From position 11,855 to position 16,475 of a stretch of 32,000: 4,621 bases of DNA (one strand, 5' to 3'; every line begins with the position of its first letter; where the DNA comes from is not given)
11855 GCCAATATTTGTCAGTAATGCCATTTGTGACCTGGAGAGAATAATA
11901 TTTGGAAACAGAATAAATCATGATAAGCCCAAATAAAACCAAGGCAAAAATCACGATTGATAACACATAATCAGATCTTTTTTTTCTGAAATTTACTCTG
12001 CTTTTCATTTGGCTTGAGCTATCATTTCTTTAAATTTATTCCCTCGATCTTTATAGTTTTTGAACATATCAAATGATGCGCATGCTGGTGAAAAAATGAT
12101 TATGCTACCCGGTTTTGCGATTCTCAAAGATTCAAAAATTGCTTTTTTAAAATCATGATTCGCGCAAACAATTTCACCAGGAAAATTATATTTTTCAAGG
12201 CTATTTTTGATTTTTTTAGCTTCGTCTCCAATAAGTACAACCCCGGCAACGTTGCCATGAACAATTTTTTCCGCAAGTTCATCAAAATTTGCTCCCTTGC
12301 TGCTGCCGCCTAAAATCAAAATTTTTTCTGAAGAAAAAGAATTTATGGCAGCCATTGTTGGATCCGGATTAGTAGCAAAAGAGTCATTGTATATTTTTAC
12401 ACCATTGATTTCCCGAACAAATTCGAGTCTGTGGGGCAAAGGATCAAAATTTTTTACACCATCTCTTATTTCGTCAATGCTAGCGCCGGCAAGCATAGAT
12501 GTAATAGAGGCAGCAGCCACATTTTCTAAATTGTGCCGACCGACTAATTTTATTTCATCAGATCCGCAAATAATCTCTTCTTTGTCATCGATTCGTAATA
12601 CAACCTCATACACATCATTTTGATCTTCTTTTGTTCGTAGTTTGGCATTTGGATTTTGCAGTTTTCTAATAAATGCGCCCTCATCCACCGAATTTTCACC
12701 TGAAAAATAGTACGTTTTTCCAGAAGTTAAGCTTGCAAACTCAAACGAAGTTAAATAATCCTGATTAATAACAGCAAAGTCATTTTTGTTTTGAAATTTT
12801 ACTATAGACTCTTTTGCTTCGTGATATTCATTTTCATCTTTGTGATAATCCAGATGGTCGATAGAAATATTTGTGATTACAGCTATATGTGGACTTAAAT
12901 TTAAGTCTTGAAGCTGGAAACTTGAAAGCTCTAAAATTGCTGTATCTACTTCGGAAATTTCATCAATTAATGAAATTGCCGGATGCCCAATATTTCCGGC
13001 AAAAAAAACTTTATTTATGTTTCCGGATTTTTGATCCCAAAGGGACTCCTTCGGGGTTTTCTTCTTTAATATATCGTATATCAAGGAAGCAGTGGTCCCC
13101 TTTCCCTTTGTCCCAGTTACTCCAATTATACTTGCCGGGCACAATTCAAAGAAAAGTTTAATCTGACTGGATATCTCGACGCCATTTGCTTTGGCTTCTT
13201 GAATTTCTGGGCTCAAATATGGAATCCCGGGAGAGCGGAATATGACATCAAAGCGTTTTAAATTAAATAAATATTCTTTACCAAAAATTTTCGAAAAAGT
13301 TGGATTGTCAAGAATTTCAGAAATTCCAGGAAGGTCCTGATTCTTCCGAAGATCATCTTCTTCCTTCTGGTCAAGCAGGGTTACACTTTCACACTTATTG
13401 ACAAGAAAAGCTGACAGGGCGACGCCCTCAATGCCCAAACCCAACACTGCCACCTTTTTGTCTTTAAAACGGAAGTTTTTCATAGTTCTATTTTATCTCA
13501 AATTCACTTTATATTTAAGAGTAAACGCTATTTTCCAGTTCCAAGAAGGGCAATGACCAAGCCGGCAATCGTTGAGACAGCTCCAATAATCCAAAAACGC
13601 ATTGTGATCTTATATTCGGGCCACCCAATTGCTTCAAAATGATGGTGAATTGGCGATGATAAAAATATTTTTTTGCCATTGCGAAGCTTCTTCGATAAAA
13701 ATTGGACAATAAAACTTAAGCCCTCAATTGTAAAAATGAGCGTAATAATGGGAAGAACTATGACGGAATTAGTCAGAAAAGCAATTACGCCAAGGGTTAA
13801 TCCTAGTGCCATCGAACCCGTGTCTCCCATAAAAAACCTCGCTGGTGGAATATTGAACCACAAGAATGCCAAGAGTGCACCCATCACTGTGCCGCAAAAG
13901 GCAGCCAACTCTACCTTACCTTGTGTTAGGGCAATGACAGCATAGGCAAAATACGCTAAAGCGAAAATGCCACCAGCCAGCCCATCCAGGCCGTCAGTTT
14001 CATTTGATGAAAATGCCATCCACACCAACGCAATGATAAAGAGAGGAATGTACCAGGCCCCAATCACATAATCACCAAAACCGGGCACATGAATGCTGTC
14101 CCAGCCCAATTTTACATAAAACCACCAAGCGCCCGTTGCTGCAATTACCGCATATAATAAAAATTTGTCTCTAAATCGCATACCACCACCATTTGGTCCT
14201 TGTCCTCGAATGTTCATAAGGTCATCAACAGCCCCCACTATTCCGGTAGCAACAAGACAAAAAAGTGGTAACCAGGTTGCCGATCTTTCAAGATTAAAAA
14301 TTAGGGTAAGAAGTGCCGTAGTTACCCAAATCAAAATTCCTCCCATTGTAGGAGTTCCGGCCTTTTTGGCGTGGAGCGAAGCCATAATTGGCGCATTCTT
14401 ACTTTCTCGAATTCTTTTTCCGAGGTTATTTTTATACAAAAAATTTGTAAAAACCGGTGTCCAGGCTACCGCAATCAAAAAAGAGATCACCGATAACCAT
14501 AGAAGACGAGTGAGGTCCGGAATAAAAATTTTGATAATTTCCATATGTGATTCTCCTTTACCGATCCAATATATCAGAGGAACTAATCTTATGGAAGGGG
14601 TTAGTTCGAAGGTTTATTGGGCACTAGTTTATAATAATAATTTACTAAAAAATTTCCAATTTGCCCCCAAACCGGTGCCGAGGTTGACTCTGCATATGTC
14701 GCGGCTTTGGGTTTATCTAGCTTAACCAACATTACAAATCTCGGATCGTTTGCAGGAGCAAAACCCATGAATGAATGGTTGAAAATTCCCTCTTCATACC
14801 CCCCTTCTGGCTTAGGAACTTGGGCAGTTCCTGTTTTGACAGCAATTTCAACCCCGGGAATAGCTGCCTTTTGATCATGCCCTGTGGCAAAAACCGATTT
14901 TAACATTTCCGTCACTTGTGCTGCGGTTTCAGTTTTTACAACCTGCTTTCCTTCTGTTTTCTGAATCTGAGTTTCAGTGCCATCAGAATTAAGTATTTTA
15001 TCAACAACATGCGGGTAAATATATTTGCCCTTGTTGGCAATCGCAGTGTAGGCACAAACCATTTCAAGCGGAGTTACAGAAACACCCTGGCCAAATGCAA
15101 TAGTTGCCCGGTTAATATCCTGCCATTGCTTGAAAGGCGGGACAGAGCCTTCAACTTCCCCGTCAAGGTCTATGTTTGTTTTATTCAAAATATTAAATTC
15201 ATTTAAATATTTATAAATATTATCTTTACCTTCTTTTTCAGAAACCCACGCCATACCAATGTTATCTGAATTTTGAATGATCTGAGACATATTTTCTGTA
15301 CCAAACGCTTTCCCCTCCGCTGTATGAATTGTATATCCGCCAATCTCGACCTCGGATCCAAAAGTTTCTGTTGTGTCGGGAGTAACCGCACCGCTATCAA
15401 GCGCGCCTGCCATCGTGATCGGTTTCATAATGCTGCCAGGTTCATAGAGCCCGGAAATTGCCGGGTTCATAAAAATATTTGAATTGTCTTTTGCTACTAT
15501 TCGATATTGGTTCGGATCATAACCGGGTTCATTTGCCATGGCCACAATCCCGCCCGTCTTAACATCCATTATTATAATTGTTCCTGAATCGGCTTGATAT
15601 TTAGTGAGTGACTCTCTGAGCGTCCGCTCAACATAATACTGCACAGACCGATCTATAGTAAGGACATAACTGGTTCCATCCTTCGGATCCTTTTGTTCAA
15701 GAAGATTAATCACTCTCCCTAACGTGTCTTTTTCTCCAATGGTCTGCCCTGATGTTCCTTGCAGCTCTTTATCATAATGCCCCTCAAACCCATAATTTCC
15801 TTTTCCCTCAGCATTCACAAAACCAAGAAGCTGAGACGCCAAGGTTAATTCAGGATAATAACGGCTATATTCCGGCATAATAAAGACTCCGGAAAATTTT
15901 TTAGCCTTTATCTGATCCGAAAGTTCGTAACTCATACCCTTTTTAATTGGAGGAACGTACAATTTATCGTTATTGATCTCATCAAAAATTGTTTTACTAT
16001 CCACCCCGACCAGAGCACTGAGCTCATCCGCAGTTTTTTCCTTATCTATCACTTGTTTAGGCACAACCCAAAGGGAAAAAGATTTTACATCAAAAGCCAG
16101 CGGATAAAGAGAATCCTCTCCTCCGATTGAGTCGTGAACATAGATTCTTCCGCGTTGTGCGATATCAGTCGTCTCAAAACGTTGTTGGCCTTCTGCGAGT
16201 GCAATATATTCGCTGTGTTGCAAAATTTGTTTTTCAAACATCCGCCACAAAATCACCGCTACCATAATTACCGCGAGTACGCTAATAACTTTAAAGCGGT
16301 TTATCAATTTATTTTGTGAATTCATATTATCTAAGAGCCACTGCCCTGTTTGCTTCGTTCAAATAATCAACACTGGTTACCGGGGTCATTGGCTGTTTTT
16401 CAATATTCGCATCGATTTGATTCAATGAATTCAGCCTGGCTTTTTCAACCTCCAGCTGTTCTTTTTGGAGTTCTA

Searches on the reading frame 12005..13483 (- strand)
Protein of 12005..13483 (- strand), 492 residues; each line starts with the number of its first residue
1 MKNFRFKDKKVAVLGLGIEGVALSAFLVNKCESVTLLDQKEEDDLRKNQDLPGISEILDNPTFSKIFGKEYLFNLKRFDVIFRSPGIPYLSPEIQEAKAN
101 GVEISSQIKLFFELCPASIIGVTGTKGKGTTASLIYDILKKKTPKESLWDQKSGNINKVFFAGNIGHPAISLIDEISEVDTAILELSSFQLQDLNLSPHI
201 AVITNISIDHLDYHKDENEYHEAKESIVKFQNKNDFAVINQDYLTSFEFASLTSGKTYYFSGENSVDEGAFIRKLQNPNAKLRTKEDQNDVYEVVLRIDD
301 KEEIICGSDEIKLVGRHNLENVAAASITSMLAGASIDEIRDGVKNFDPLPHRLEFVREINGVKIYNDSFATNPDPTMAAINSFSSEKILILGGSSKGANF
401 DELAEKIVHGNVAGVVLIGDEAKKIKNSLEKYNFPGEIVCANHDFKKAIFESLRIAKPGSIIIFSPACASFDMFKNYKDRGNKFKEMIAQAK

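Call 66: search_protein_families(library=pfam, proteins=[window:12005-13483:-], max_evalue=0.001)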
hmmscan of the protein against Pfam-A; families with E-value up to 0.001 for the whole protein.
window:12005-13483:- (492 aa): 3 families
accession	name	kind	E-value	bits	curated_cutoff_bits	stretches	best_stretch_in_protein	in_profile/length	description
PF08245.18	Mur_ligase_M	-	4.5e-30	105.5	24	1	122-327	1-198/200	Mur ligase middle domain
PF02875.26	Mur_ligase_C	-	2.8e-15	57.7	28.4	1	351-468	1-127/127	Mur ligase, glutamate ligase domain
PF21799.2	MurD-like_N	-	8e-10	39.3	27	1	9-104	1-86/88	Mur ligase MurD-like, N-terminal domain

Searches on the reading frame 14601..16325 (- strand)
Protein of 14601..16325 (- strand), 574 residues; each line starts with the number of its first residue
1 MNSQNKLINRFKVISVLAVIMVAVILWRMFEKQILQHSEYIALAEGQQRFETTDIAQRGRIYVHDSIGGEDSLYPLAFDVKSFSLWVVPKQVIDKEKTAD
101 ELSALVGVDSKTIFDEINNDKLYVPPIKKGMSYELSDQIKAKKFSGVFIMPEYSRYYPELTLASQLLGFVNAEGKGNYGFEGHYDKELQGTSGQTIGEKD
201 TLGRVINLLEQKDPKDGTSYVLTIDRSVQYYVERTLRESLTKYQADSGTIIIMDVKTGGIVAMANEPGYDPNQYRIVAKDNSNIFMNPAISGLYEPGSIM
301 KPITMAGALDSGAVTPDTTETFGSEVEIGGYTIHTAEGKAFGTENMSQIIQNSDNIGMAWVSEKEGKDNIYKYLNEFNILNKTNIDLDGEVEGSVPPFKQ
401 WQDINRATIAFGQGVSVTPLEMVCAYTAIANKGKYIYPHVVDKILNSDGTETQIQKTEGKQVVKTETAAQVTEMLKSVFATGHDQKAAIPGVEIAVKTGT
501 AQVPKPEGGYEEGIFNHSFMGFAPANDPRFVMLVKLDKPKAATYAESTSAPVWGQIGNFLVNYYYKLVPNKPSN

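Call 66: search_protein_families(library=pfam, proteins=[window:14601-16325:-], max_evalue=0.001)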
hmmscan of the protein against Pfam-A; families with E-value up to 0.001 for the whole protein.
window:14601-16325:- (574 aa): 2 families
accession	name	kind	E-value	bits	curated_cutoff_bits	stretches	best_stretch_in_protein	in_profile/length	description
PF00905.27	Transpeptidase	-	4.7e-71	239.9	22.1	1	248-555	1-296/299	Penicillin binding protein transpeptidase domain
PF03717.20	PBP_dimer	-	2.1e-17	64.6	24.4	1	56-207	4-177/180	Penicillin-binding Protein dimerisation domain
